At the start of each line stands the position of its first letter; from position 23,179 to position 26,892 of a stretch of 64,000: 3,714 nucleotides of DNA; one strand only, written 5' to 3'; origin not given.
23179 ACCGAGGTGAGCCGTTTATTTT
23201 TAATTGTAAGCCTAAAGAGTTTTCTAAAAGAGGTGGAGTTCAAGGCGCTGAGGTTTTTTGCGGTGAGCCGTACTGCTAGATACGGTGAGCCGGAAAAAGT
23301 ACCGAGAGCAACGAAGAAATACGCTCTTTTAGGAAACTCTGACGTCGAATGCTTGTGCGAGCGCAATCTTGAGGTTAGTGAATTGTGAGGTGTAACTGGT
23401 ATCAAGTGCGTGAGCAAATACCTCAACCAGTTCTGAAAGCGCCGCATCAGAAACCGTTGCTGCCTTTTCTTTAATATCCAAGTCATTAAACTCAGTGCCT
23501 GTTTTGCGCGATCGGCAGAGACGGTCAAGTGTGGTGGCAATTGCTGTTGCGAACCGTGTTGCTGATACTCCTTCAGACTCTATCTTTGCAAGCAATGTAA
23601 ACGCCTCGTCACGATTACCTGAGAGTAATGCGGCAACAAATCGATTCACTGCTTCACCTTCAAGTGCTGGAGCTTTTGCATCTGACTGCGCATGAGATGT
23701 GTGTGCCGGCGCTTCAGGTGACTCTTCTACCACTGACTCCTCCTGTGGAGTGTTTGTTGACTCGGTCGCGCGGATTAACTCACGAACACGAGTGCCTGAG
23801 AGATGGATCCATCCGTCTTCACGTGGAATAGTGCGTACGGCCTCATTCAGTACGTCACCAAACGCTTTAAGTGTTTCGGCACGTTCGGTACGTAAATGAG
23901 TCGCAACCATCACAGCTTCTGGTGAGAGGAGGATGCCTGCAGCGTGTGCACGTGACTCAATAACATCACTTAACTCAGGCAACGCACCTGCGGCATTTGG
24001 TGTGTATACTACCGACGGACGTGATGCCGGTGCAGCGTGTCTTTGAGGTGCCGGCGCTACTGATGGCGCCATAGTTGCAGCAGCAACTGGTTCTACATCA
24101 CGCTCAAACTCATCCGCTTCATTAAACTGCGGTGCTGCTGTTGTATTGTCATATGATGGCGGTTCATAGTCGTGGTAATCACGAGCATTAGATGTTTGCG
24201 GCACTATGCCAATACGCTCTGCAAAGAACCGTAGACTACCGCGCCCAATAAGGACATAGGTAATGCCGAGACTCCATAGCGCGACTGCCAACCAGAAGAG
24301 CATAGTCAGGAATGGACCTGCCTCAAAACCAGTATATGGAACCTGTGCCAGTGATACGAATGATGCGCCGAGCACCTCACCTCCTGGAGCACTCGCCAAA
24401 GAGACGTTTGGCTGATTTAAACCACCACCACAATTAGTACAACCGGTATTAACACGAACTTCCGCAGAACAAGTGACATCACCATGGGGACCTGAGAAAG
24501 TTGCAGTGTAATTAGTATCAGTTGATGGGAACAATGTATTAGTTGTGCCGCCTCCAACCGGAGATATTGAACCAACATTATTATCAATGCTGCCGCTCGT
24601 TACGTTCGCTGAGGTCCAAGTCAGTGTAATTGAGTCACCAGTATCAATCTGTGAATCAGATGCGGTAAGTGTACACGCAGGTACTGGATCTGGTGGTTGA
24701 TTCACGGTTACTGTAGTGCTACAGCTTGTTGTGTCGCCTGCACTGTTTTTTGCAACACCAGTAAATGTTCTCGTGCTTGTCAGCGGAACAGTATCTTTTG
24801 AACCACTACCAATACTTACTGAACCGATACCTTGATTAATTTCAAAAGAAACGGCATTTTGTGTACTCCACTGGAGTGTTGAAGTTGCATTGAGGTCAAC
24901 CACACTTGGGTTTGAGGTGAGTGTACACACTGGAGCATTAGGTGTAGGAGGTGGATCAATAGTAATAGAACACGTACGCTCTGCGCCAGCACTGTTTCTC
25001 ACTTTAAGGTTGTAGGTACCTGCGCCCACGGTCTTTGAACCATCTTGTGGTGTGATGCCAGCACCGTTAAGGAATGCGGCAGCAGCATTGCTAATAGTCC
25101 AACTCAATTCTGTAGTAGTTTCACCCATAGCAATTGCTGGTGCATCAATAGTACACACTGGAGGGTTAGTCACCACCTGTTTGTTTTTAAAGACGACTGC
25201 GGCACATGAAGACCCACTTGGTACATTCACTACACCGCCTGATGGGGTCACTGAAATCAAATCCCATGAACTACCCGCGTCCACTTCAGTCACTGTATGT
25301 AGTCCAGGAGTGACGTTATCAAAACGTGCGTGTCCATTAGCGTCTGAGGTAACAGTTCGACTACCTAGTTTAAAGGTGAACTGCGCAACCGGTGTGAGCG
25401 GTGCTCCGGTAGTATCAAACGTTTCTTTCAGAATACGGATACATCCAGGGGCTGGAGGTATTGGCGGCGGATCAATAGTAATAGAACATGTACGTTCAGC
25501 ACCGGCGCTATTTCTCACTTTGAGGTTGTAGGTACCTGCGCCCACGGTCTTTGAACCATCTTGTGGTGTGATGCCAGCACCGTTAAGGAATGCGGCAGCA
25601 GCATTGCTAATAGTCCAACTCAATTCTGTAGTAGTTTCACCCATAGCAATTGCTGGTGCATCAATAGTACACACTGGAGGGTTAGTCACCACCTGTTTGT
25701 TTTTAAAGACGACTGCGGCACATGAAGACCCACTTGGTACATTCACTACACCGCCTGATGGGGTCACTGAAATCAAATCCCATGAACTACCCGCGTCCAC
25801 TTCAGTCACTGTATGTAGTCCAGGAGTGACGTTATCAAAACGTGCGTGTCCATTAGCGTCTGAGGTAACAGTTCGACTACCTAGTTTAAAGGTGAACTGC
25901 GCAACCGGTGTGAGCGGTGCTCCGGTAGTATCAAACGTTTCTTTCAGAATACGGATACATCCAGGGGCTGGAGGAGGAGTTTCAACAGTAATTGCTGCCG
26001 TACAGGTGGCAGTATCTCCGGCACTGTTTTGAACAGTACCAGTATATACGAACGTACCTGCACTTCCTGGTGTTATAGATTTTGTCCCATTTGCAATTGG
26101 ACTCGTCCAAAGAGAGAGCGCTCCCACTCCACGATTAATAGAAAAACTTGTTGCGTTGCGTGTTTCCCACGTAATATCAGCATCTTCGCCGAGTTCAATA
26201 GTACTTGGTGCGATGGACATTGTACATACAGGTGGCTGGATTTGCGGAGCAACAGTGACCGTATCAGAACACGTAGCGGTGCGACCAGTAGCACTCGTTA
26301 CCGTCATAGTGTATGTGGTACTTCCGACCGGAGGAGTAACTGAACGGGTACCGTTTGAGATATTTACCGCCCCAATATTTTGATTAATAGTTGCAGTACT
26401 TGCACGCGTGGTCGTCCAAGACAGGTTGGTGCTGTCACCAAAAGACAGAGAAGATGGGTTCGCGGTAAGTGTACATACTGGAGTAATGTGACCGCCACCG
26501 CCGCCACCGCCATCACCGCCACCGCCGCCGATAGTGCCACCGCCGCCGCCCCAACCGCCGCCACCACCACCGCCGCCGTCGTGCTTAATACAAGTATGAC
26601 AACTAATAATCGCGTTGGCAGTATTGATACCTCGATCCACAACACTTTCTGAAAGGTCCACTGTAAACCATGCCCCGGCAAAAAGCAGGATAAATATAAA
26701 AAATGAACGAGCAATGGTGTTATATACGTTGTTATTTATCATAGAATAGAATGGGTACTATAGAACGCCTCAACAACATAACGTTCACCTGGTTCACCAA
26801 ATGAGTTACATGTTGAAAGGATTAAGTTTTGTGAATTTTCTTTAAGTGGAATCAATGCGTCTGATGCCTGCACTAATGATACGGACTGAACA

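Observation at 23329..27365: Sortase gene translationally coupled to a giant repeat surface protein with an internal VPYTG+TM+basic module and a long cytoplasmic tail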

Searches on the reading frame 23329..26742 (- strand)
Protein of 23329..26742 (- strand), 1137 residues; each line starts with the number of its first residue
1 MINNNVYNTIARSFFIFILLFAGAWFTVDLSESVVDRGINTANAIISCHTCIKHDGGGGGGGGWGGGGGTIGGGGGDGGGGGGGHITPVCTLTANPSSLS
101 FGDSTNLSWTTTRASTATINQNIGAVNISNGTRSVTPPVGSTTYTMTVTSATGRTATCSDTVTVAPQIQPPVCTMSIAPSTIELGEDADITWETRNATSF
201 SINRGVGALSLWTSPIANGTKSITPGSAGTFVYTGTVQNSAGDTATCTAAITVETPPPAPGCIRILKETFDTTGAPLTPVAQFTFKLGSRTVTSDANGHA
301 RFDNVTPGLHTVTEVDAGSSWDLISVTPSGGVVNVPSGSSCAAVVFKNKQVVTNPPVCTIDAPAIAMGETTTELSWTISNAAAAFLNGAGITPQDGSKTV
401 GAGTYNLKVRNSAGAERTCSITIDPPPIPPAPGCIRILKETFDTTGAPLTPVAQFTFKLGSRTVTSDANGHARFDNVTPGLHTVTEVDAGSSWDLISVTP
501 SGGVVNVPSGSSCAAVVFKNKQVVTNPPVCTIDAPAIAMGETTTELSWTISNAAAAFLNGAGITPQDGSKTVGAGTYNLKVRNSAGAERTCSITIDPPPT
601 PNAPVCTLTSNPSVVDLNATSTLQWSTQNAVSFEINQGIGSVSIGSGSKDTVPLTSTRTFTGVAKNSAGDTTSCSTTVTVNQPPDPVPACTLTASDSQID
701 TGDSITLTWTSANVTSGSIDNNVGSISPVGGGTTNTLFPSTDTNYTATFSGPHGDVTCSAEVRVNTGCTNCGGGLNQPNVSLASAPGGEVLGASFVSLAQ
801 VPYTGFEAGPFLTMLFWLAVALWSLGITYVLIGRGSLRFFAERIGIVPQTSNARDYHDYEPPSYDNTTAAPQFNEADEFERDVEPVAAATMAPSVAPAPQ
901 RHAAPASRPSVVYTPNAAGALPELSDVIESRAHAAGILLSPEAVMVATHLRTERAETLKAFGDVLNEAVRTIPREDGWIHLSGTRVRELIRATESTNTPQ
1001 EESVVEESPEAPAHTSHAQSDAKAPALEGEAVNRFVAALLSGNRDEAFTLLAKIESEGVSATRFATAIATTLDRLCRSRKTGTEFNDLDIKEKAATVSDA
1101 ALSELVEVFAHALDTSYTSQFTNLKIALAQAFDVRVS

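Call 3: search_protein_families(library=pfam, proteins=[window:23329-26742:-], max_evalue=0.1)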
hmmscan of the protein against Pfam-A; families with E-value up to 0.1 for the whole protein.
window:23329-26742:- (1137 aa): 3 families
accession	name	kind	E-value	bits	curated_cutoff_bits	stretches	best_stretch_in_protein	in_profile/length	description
PF17802.7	SpaA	-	1e-08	35.6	23.1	2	288-319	28-63/91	Prealbumin-like fold domain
PF13620.12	CarboxypepD_reg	-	6.1e-05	23.7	32.3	0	288-313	28-53/82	Carboxypeptidase regulatory-like domain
PF22352.2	K319L-like_PKD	-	0.028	14.9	27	0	91-164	15-84/84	K319L-like, PKD domain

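Call 4: search_protein_families(library=ncbifam, proteins=[window:23329-26742:-], max_evalue=0.1)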
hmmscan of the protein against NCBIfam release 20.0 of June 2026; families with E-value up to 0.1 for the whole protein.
window:23329-26742:- (1137 aa): 5 families
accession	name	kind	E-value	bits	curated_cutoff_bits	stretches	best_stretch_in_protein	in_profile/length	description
NF011806.0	PRK15275.1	equivalog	0.0032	17.2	250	0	321-373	7-58/168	putative fimbrial protein SteD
NF007023.0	PRK09489.1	equivalog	0.0094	15.2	295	0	306-371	172-239/342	16S rRNA (guanine(1207)-N(2))-methyltransferase RsmC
TIGR03059.1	psaOeuk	equivalog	0.016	15.6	107.85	1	783-831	19-67/82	photosystem I protein PsaO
NF051881.1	StressantisigmaChrR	equivalog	0.05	13.2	300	1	932-957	11-41/209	cadmium/peroxide/UV radiation responsive anti-sigma factor ChrR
TIGR02397.1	dnaX_nterm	equivalog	0.058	12.6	250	1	1028-1120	243-341/355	DNA polymerase III subunit gamma/tau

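Call 43: list_cluster_members(proteins=[window:23332-26742:-, window:26742-27365:-])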
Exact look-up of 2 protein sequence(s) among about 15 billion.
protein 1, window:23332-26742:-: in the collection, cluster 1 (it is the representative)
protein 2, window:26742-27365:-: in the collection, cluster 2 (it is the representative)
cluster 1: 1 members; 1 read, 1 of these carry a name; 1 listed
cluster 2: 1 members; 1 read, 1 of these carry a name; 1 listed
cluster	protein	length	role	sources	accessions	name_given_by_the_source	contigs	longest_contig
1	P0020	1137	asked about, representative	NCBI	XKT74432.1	MAG: collagen binding domain-containing protein [Patescibacteria group bacterium UBA2163]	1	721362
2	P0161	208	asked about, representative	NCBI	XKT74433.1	MAG: sortase [Patescibacteria group bacterium UBA2163]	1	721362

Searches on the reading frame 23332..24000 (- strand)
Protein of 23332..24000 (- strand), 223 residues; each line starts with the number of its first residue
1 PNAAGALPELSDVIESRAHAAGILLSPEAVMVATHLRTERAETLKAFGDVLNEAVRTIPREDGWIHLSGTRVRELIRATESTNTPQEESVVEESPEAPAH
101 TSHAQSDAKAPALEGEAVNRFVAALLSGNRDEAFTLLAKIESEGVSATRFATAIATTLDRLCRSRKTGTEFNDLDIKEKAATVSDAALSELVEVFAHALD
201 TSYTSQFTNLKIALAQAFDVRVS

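Call 28: predict_structure(alignment_id=A1)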
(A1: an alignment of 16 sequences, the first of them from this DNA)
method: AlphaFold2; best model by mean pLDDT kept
length: 223 residues; sequences in the alignment: 16
mean_pLDDT: 87.5   pTM: 0.54
mean pLDDT of the five models: 87.5, 87.4, 87.3, 86.3, 85.5
residues with pLDDT >= 90: 169; 70-90: 18; 50-70: 22; < 50: 14
segments of 3 or more residues with pLDDT < 50: 1-3, 101-107
pLDDT, mean of each block of 10 residues (from residue 1): 67 95 97 96 95 96 95 96 63 55 45 81 98 96 93 96 96 96 97 92 84 96 89
secondary structure, 60 per line:
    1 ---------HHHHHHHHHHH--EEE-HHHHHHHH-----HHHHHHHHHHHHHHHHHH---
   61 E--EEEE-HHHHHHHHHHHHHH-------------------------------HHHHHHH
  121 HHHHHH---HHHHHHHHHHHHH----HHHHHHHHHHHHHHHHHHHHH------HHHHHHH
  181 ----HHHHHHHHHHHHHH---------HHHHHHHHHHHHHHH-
elements in order: H10-20 E23-25 H27-34 H40-57 E64-67 H69-82 H114-126 H130-142 H147-167 H174-180 H185-198 H208-222

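Call 29: search_protein_representatives(alignment_id=A1)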
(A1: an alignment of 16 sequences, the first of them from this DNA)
Query: 16 sequences, 216 profile positions. Proteins with E-value up to 0.001 (for the whole library): 655; up to 1e-10: 463; up to 1e-30: 74. The best 150 are listed.
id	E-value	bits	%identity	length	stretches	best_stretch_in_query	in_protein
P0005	2.9e-89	314.8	-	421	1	3-216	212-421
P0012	1.8e-88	312.2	-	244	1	3-215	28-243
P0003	2.2e-88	312.0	-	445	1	3-216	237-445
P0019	5.4e-86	304.2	-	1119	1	4-216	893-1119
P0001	1.8e-84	299.2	-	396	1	2-216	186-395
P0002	1.9e-83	295.8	-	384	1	2-216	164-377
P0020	3.4e-83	295.0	-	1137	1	2-215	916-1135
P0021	3.6e-83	294.9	-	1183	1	2-216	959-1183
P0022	3.0e-82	291.9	-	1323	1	3-216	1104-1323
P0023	1.0e-81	290.2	-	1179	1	3-215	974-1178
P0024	3.7e-81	288.3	-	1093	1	2-216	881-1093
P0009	8.3e-81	287.2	-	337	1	2-216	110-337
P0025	9.2e-81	287.0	-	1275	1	3-215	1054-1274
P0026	3.2e-80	285.3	-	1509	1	4-216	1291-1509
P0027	5.8e-80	284.4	-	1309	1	2-216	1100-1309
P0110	1.8e-27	112.8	-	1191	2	11-101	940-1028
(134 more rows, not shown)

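Call 40: search_solved_structures(query=A1, max_evalue=10, show_alignments=3)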
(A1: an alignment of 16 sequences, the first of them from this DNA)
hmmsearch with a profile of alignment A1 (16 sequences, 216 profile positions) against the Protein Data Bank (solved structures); distinct sequences matched with E-value up to 10: 2.
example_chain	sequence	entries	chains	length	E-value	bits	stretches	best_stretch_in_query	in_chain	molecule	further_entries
3unb_K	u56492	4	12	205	1.4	11.8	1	60-82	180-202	Proteasome subunit beta type-5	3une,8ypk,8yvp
1iru_L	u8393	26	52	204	1.5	11.8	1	60-82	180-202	20S proteasome | PROTEASOME SUBUNIT BETA TYPE-5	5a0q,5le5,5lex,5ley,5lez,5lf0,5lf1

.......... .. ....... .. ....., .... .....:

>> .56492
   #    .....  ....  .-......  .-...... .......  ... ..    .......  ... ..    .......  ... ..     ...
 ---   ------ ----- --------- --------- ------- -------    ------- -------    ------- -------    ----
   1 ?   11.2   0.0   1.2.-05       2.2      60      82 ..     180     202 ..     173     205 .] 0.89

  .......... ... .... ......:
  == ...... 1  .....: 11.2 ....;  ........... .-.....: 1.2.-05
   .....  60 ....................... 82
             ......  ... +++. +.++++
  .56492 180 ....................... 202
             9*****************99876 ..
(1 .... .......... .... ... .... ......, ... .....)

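Call 41: search_protein_families(library=pfam, alignment_id=A1, max_evalue=10)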
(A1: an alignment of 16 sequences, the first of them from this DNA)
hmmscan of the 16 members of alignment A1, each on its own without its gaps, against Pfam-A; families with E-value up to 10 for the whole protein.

A. member 1, seq(223 aa): 1 family
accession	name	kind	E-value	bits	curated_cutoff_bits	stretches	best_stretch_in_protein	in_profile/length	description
PF24332.1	DUF7500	-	0.038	14.5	27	1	78-161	45-129/187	Family of unknown function (DUF7500)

B. families by the number of members that match (of 16 scanned): 11 families
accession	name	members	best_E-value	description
PF16901.10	DAO_C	1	0.0092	C-terminal domain of alpha-glycerophosphate oxidase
PF24332.1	DUF7500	1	0.038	Family of unknown function (DUF7500)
PF07544.18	Med9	1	0.039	RNA polymerase II transcription mediator complex subunit 9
PF20714.3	HTH_64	1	0.043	DpiA-like helix-turn-helix domain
PF11640.13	TAN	1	0.056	Telomere-length maintenance and DNA damage repair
PF22667.2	Lon_lid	1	0.063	Lon protease AAA+ ATPase lid domain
PF24376.1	DUF7532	1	0.076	Family of unknown function (DUF7532)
PF06135.17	IreB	1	0.093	IreB regulatory phosphoprotein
PF02607.22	B12-binding_2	1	0.14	B12 binding domain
PF13812.12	PPR_3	1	0.14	Pentatricopeptide repeat domain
PF18281.7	BILBO1_N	1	0.19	BILBO1 N-terminal domain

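Call 73: fold_search(model_id=the predicted structure, library=pdb)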
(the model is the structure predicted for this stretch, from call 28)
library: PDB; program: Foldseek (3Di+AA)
matches with E <= 10: 279; with E <= 0.001: 5
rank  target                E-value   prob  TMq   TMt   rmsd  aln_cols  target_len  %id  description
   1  3zh9                  1.9e-04  1.00  0.41  0.28  18.5       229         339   10  Bacillus subtilis DNA clamp loader delta protein (YqeN) (released 2013-04-03)
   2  8vam_D                6.5e-04  1.00  0.44  0.28  14.9       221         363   10  Structure of the E. coli clamp loader bound to the beta clamp in a Semi-Open conformation (released 2024-03-27)
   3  8var_B                7.5e-04  1.00  0.43  0.27  17.8       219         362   12  Structure of the E. coli clamp loader bound to the beta clamp in a Closed-DNA2 conformation (released 2024-03-27)
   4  8var_C                7.9e-04  1.00  0.44  0.27  16.7       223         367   10  Structure of the E. coli clamp loader bound to the beta clamp in a Closed-DNA2 conformation (released 2024-03-27)
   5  8giy_D                8.7e-04  1.00  0.44  0.28  15.5       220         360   11  E. coli clamp loader with closed clamp (released 2024-03-27)
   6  8val_C                1.1e-03  1.00  0.44  0.27  16.4       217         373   12  Structure of the E. coli clamp loader bound to the beta clamp in a Open-DNAp/t conformation (released 2024-03-27)
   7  8vat_B                1.1e-03  1.00  0.43  0.27  17.1       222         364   12  Structure of the E. coli clamp loader bound to the beta clamp in a Open-RNAp/t conformation (released 2024-03-27)
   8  8vam_C                1.3e-03  1.00  0.43  0.27  16.4       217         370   12  Structure of the E. coli clamp loader bound to the beta clamp in a Semi-Open conformation (released 2024-03-27)
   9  8giy_C                1.5e-03  1.00  0.43  0.27  17.2       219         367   11  E. coli clamp loader with closed clamp (released 2024-03-27)
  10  8giz_B                1.9e-03  1.00  0.43  0.27  17.1       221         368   11  E. coli clamp loader with open clamp (released 2024-03-27)
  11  8vap_D                2.0e-03  1.00  0.44  0.28  14.9       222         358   10  Structure of the E. coli clamp loader bound to the beta clamp in a Fully-Open conformation (released 2024-03-27)
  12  8giy_B                2.0e-03  1.00  0.44  0.27  17.9       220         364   12  E. coli clamp loader with closed clamp (released 2024-03-27)
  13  3glg_G                2.0e-03  1.00  0.42  0.25  16.9       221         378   13  Crystal Structure of a Mutant (gammaT157A) E. coli Clamp Loader Bound to Primer-Template DNA (released 2009-05-26)
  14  3gli_F                2.0e-03  1.00  0.36  0.25  16.6       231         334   14  Crystal Structure of the E. coli clamp loader bound to Primer-Template DNA and Psi Peptide (released 2009-05-26)
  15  3glf_A                2.2e-03  1.00  0.35  0.25  16.9       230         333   15  Crystal Structure of the Ecoli Clamp Loader Bound to Primer-Template DNA (released 2009-05-26)
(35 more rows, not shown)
